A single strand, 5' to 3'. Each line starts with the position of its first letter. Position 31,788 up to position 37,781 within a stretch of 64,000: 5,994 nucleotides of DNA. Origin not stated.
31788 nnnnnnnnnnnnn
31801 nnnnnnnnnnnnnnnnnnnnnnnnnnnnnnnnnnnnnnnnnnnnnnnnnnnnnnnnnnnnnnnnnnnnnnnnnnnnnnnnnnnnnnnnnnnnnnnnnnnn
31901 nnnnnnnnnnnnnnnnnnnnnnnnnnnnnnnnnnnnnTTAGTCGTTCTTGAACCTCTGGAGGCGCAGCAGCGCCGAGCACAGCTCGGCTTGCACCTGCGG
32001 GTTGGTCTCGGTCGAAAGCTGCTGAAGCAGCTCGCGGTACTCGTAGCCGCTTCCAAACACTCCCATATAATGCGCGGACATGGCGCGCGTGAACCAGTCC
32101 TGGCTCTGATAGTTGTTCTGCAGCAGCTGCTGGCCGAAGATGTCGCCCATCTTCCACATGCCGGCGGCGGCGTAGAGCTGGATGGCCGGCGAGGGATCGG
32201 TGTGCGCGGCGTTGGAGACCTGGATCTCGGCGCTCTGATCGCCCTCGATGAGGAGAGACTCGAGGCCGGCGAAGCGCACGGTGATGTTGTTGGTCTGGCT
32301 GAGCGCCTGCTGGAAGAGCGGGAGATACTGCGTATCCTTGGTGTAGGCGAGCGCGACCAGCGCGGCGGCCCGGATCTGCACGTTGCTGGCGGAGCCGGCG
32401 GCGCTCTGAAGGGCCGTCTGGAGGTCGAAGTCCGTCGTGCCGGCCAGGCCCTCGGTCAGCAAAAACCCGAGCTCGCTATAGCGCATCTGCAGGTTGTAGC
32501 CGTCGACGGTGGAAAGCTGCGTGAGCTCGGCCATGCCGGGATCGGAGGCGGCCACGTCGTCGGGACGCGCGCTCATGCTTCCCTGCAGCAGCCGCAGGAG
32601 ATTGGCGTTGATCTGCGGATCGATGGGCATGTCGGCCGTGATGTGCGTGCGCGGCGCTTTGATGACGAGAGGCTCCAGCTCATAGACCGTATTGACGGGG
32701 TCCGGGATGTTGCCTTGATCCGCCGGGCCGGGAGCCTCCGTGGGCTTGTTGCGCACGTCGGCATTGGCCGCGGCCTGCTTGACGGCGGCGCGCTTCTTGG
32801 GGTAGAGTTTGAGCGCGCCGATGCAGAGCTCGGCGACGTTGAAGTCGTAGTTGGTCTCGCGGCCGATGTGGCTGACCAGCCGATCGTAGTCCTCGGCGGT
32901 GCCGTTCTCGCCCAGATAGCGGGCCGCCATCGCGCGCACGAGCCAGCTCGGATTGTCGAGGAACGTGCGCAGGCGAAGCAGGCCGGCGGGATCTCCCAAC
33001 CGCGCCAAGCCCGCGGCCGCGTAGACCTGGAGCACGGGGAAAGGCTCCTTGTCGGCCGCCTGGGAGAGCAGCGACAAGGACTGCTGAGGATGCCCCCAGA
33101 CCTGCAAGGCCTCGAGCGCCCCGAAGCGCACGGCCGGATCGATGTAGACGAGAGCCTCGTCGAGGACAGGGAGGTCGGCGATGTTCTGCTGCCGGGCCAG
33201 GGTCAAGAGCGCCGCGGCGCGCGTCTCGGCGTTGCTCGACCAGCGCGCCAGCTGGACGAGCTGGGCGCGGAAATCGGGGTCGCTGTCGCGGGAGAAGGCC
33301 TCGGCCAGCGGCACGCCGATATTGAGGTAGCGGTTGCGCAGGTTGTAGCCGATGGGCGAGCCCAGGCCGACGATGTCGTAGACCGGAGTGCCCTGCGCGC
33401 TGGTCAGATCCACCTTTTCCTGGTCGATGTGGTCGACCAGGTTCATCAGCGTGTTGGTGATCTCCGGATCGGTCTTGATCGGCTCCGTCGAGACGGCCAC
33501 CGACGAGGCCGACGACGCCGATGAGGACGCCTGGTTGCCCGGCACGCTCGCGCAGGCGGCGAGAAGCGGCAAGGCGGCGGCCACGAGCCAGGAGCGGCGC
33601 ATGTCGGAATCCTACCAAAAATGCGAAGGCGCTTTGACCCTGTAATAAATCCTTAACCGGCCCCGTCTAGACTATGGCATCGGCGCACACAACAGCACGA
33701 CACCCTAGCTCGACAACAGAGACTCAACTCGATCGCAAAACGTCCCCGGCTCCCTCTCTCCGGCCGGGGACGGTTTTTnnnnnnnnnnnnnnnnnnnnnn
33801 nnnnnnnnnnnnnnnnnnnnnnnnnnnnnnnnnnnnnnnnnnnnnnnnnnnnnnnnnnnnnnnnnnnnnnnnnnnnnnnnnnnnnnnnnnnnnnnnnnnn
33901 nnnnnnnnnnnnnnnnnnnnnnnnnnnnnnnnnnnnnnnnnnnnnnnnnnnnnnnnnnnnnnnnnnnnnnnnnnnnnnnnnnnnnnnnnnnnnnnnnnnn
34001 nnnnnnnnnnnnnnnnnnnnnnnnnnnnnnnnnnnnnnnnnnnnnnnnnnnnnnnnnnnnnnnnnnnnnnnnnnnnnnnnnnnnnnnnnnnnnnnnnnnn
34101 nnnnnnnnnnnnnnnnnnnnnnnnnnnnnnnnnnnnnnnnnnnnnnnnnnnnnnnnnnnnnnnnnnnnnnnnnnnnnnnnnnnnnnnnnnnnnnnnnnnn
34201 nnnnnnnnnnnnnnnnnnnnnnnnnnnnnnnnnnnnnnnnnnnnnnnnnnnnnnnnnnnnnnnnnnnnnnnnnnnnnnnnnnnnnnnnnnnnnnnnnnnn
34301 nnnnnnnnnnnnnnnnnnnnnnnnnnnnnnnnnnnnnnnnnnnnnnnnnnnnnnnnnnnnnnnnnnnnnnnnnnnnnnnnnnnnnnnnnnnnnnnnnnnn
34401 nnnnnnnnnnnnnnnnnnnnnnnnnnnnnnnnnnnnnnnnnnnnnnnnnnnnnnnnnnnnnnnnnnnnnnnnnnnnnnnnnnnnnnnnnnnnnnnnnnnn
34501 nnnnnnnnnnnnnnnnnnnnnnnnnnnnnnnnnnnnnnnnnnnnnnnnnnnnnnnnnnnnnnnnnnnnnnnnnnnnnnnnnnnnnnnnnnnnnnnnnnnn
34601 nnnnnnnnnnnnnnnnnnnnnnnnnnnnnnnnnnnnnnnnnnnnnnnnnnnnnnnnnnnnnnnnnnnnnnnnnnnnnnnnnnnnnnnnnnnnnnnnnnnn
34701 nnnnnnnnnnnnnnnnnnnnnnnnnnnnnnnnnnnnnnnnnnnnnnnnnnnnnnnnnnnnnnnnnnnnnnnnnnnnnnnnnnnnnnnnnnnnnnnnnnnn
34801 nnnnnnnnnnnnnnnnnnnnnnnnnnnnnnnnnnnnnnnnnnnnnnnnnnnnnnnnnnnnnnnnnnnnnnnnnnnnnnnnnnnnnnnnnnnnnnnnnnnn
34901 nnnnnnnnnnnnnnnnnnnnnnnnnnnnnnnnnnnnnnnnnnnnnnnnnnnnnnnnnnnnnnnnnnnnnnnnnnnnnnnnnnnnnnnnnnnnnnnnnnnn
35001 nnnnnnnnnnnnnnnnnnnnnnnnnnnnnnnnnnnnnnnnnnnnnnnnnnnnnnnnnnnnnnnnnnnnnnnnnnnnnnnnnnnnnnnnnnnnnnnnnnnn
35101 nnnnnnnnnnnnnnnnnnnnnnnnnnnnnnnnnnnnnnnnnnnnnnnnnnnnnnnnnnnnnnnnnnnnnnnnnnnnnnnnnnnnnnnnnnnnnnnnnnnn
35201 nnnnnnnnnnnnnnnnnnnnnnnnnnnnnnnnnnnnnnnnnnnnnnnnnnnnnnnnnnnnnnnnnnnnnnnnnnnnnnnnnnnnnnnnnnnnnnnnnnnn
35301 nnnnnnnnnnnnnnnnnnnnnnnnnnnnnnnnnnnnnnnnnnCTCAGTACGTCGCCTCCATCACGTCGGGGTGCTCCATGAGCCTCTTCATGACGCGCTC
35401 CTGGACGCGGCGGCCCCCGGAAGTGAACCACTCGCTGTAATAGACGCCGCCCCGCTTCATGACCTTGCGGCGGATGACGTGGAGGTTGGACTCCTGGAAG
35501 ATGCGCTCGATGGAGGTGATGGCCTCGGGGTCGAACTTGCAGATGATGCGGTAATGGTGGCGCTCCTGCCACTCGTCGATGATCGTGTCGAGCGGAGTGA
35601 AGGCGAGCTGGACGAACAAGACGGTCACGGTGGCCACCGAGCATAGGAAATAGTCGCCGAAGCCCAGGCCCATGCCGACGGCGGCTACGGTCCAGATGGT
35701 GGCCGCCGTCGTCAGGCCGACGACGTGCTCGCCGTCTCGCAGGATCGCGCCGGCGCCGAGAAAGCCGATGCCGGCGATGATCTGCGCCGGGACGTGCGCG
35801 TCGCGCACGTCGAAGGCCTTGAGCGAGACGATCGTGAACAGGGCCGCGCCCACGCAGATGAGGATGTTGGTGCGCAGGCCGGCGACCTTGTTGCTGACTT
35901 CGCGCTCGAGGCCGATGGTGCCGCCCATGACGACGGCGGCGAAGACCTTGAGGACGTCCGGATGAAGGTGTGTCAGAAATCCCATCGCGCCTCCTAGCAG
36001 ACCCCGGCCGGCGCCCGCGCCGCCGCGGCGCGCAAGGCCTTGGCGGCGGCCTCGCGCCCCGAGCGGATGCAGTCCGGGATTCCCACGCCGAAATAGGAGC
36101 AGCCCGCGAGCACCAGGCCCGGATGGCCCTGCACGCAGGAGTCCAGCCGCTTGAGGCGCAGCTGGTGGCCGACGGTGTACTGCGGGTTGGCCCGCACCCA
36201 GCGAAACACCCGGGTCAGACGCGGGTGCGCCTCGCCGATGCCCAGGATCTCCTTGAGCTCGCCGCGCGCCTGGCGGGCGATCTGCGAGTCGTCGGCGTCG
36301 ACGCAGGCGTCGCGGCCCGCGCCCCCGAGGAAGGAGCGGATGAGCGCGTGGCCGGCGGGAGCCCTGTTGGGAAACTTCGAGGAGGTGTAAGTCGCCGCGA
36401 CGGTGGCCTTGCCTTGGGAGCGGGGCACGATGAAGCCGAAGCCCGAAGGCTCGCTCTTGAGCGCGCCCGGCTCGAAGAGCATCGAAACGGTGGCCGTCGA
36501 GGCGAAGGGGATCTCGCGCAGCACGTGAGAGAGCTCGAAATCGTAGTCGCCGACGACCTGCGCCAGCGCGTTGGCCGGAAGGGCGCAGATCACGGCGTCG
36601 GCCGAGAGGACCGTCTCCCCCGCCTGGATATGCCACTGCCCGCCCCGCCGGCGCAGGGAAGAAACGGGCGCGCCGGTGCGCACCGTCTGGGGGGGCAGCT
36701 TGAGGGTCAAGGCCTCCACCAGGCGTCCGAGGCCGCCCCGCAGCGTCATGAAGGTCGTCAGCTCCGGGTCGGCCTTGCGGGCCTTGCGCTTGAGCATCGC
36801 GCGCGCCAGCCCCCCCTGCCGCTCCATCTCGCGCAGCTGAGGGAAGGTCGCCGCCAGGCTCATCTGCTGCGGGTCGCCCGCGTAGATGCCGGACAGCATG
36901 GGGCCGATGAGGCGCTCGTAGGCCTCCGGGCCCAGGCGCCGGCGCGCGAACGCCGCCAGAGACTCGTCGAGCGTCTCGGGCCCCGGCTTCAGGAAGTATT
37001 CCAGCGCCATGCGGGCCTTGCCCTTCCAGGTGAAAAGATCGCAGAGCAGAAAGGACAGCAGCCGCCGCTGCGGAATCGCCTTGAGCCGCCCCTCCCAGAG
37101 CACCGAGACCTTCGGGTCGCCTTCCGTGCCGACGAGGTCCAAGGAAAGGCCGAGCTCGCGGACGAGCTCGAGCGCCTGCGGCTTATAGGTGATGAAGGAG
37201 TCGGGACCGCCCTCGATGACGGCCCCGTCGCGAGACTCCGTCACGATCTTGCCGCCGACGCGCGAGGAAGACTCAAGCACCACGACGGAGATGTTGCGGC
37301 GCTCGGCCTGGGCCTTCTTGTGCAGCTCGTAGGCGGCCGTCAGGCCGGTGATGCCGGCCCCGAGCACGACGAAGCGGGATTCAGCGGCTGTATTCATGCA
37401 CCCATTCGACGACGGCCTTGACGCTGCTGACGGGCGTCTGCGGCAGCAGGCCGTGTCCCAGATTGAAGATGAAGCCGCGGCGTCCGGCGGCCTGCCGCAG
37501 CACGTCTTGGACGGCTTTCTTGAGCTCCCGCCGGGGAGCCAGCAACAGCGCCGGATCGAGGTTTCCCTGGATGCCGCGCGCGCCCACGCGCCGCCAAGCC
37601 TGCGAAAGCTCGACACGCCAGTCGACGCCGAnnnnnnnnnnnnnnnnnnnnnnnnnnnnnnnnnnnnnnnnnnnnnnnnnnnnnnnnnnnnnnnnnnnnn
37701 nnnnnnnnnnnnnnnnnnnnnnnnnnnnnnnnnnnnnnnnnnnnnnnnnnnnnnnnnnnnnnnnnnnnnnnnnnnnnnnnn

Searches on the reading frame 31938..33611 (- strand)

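Call 11: search_protein_families(library=pfam, proteins=[window:31938-33611:-], max_evalue=0.001)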
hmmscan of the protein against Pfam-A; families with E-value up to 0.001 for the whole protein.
window:31938-33611:- (557 aa): 2 families
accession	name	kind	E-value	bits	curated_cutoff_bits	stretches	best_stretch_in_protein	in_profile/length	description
PF13646.12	HEAT_2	-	5.7e-30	103.9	27.7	3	181-254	3-76/88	HEAT repeats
PF02985.28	HEAT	-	0.0002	21.8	23.5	0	216-235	7-26/31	HEAT repeat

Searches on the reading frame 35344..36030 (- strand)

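Call 11: search_protein_families(library=pfam, proteins=[window:35344-36030:-], max_evalue=0.001)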
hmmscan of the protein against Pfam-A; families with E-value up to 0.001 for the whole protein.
window:35344-36030:- (228 aa): 1 family
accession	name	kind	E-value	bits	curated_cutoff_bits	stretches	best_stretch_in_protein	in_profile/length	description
PF02308.21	MgtC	-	4.9e-36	124.2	31.4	1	30-148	2-119/121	MgtC family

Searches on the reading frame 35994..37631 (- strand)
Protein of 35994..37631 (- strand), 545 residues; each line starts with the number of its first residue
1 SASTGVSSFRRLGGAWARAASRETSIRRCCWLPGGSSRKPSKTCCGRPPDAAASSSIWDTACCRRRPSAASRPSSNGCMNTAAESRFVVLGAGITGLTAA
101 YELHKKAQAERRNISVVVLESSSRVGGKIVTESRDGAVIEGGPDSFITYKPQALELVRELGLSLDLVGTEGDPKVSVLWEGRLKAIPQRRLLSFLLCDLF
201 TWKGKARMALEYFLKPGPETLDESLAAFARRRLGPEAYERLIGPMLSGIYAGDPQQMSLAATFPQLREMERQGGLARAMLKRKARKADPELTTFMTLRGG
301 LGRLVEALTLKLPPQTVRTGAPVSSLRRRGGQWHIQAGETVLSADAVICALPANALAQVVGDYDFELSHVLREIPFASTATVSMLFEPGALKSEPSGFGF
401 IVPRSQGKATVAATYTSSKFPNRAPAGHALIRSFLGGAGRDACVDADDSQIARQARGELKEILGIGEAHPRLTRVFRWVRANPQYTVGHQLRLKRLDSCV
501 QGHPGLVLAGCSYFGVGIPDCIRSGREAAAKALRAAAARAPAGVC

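Call 11: search_protein_families(library=pfam, proteins=[window:35994-37631:-], max_evalue=0.001)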
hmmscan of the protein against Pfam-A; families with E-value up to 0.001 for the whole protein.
window:35994-37631:- (545 aa): 4 families
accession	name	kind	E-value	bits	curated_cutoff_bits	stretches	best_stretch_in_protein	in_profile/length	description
PF01593.30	Amino_oxidase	-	1.9e-71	242.1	19.8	1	94-532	1-442/443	Flavin containing amine oxidoreductase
PF13450.12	NAD_binding_8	-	1.1e-12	48.5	21.9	1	89-160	1-68/68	NAD(P)-binding Rossmann-like domain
PF01266.30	DAO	-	3.5e-12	46.9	27.9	1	87-428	2-273/353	FAD dependent oxidoreductase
PF01946.23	Thi4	-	0.00012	21.9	26.2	1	79-129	12-57/235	Thi4 family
